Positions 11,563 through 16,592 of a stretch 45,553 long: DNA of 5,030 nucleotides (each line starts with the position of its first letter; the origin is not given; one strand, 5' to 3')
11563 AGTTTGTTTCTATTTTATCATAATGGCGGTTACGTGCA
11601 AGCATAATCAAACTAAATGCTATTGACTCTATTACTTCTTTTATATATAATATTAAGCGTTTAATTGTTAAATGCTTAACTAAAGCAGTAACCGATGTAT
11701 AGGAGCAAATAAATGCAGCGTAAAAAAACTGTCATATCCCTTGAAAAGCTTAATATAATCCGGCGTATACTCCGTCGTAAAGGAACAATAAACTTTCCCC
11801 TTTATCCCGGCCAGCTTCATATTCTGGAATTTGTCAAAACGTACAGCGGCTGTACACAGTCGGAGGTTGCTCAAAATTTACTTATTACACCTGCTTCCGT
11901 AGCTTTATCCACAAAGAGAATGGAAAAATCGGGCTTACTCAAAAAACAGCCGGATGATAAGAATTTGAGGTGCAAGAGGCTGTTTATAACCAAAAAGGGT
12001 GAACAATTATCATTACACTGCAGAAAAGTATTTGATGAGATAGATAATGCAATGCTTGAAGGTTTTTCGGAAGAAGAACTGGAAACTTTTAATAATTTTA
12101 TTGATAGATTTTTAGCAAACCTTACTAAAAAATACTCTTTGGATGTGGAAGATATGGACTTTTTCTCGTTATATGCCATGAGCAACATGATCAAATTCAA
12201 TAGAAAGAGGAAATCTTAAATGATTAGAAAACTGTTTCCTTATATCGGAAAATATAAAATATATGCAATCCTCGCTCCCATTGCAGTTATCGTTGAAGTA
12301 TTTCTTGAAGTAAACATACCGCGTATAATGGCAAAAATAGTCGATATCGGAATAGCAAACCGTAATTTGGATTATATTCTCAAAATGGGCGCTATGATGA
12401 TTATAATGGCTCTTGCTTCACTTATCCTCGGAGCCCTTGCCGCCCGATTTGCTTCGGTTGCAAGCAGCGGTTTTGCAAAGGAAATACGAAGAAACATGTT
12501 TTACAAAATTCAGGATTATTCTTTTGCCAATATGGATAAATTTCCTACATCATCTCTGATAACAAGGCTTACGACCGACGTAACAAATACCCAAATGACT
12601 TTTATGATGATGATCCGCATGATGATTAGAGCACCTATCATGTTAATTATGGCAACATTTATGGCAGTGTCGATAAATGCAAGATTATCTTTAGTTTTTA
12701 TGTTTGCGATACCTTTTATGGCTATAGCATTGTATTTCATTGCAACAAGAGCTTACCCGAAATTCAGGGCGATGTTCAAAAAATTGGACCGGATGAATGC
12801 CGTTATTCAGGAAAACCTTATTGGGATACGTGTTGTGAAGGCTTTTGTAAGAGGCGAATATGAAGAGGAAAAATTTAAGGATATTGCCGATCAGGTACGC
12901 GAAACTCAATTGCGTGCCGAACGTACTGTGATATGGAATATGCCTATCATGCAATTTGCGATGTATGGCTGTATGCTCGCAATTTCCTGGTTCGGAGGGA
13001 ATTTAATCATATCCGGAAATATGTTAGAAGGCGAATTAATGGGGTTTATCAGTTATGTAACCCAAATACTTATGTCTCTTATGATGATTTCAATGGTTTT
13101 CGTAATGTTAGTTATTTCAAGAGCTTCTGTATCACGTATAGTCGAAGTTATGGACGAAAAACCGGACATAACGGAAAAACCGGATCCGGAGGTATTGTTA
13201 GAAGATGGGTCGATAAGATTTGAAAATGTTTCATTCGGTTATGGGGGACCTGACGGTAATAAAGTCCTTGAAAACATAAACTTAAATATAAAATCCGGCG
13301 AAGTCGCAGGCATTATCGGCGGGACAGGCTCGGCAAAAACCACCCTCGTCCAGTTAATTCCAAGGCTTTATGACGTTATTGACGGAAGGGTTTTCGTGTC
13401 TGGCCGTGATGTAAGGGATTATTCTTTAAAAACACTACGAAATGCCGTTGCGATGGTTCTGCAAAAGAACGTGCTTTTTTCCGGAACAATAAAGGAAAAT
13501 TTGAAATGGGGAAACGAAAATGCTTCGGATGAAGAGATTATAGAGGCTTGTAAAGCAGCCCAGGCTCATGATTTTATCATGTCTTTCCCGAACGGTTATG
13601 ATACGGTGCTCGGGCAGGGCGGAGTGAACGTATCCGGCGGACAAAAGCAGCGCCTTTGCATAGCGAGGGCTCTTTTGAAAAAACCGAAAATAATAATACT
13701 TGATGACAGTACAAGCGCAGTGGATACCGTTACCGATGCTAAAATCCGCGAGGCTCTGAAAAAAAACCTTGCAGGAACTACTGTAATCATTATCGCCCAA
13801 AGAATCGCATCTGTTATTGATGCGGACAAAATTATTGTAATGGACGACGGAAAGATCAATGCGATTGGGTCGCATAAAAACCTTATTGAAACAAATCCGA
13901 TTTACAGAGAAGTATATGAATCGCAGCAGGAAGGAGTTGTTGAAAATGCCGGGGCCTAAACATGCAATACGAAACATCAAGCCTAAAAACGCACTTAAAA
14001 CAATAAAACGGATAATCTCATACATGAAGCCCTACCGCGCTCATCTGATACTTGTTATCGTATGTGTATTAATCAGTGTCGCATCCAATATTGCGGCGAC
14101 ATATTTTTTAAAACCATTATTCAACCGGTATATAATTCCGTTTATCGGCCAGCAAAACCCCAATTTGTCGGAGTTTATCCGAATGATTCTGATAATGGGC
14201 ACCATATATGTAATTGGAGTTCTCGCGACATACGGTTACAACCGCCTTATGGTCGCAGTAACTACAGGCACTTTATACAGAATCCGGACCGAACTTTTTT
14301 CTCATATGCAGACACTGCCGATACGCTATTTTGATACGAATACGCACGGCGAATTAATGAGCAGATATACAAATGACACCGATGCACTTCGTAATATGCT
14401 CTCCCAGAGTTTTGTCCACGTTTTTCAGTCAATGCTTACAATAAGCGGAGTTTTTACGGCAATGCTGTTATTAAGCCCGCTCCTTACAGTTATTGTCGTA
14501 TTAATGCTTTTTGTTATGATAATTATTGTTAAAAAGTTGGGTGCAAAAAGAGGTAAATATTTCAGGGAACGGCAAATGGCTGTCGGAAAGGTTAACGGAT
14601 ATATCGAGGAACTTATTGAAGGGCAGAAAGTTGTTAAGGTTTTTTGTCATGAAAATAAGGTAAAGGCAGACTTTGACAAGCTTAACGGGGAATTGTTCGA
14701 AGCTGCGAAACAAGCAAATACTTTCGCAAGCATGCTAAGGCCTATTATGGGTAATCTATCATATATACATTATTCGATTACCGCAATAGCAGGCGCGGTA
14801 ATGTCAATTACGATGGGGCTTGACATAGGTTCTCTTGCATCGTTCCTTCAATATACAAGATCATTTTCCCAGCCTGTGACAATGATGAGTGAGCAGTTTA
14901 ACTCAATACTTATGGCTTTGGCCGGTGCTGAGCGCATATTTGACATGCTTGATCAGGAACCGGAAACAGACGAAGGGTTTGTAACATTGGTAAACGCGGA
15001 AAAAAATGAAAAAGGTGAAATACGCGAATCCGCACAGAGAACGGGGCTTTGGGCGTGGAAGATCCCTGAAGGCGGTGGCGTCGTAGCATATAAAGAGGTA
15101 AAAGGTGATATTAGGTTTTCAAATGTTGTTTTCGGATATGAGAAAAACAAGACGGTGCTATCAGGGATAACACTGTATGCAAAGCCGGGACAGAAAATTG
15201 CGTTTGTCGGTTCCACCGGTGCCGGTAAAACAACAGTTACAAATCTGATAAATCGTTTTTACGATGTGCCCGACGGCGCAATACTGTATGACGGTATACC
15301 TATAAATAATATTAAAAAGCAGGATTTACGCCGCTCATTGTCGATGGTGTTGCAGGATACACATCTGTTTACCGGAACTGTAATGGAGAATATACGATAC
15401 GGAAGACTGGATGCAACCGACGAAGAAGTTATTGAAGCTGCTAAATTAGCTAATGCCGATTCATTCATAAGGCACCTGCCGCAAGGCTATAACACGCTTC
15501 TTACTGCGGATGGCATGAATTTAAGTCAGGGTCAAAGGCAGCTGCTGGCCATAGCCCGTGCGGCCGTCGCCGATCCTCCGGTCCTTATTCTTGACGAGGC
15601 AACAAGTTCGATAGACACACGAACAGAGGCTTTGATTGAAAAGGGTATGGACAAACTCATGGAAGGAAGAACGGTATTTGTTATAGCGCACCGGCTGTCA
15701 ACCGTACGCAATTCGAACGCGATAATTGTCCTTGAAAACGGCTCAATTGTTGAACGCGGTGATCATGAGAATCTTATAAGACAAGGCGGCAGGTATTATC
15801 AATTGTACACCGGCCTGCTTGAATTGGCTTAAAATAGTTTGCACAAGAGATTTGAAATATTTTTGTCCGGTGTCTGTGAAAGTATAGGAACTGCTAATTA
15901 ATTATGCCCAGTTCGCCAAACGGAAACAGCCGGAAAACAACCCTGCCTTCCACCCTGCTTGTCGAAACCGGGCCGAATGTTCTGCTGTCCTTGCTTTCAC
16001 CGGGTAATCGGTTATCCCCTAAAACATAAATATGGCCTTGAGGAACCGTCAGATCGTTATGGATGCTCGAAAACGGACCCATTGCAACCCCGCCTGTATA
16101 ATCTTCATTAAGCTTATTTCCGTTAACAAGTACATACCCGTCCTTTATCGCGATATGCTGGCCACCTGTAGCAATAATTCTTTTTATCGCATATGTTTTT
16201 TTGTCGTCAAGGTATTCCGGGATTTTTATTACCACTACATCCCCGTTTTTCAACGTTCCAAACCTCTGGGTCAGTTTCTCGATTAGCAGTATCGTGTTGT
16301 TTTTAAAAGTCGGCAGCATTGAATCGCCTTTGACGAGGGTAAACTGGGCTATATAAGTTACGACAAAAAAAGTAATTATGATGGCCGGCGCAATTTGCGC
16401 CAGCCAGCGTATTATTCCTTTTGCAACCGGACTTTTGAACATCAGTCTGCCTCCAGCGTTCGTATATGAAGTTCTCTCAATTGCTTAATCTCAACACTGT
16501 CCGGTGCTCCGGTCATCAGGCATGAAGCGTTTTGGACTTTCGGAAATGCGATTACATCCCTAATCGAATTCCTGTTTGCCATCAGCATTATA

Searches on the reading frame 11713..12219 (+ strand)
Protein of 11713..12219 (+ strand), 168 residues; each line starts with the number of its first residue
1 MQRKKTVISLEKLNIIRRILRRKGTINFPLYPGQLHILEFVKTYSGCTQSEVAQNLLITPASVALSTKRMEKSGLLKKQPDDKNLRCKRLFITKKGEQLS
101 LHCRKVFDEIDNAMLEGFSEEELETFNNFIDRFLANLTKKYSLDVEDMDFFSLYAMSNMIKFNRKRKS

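Call 17: search_protein_families(library=pfam, proteins=[window:11713-12219:+], max_evalue=0.00001)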
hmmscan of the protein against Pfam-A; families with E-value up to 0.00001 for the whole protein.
window:11713-12219:+ (168 aa): 2 families
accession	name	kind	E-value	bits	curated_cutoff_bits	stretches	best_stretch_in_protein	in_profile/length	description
PF01047.28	MarR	-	7.3e-09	35.8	24.6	1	30-87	1-58/59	MarR family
PF12802.13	MarR_2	-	4.1e-07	30.5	27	1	33-84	6-58/61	MarR family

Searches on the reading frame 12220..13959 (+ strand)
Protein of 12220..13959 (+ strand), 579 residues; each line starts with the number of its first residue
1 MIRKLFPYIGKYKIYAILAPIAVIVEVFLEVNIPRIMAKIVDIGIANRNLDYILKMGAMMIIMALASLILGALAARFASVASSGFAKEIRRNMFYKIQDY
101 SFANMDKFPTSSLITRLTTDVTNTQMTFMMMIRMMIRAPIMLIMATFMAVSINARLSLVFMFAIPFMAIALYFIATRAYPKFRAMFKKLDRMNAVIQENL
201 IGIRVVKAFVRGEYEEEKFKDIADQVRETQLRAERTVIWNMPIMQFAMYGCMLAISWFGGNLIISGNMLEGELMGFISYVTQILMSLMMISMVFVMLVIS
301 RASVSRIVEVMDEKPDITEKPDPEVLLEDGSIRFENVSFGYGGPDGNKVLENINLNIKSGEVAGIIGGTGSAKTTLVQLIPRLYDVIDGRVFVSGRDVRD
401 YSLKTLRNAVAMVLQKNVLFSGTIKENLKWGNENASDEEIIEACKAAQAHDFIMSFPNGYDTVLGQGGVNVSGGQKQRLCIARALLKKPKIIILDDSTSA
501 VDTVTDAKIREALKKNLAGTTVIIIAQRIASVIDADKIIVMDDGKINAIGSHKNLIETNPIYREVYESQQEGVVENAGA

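Call 17: search_protein_families(library=pfam, proteins=[window:12220-13959:+], max_evalue=0.00001)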
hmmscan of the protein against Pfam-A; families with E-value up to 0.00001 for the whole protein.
window:12220-13959:+ (579 aa): 2 families
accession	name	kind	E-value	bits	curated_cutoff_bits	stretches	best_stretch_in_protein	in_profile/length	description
PF00664.28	ABC_membrane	-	5.1e-42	144.9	28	1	17-287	2-274/274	ABC transporter transmembrane region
PF00005.33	ABC_tran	-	2.3e-28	100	25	1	350-499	1-137/137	ABC transporter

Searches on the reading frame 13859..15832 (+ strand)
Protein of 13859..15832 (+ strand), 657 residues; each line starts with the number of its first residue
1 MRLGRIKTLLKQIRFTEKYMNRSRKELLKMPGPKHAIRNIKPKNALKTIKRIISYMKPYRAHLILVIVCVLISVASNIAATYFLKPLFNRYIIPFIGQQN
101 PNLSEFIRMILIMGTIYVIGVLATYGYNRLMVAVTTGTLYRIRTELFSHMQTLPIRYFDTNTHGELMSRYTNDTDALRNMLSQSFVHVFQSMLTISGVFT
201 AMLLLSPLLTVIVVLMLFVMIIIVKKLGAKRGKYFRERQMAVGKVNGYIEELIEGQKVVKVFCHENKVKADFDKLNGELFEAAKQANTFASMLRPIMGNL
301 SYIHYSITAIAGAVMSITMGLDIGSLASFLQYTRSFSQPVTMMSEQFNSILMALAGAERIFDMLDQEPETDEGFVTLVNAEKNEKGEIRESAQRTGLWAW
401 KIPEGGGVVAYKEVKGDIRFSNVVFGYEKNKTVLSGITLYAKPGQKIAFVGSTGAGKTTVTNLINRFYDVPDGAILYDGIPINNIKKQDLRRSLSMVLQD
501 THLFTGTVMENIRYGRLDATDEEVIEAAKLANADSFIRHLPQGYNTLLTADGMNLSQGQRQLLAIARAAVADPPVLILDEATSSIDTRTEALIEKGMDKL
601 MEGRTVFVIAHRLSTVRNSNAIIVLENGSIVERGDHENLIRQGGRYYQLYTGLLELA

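Call 17: search_protein_families(library=pfam, proteins=[window:13859-15832:+], max_evalue=0.00001)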
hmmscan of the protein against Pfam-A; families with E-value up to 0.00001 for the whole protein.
window:13859-15832:+ (657 aa): 2 families
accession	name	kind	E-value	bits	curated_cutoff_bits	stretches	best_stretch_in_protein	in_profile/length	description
PF00664.28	ABC_membrane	-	4e-47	161.6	28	1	63-340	1-274/274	ABC transporter transmembrane region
PF00005.33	ABC_tran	-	1.6e-28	100.5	25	1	434-583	1-137/137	ABC transporter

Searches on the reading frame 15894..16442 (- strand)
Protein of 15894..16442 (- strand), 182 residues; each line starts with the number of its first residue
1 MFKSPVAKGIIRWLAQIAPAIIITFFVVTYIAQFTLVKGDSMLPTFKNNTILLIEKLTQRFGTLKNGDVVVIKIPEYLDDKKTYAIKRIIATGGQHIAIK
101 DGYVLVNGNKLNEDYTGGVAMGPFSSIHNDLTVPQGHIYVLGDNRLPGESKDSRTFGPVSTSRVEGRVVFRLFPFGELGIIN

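Call 18: search_protein_families(library=pfam, proteins=[window:15894-16442:-], max_evalue=0.00001)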
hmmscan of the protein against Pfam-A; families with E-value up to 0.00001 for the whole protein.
window:15894-16442:- (182 aa): 2 families
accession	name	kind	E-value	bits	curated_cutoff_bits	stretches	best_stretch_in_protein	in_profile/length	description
PF10502.14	Peptidase_S26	-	1.3e-38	133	22.9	1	11-172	2-167/168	Signal peptidase, peptidase S26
PF00717.28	Peptidase_S24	-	4.2e-06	26.9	23.3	0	36-92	39-85/116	Peptidase S24-like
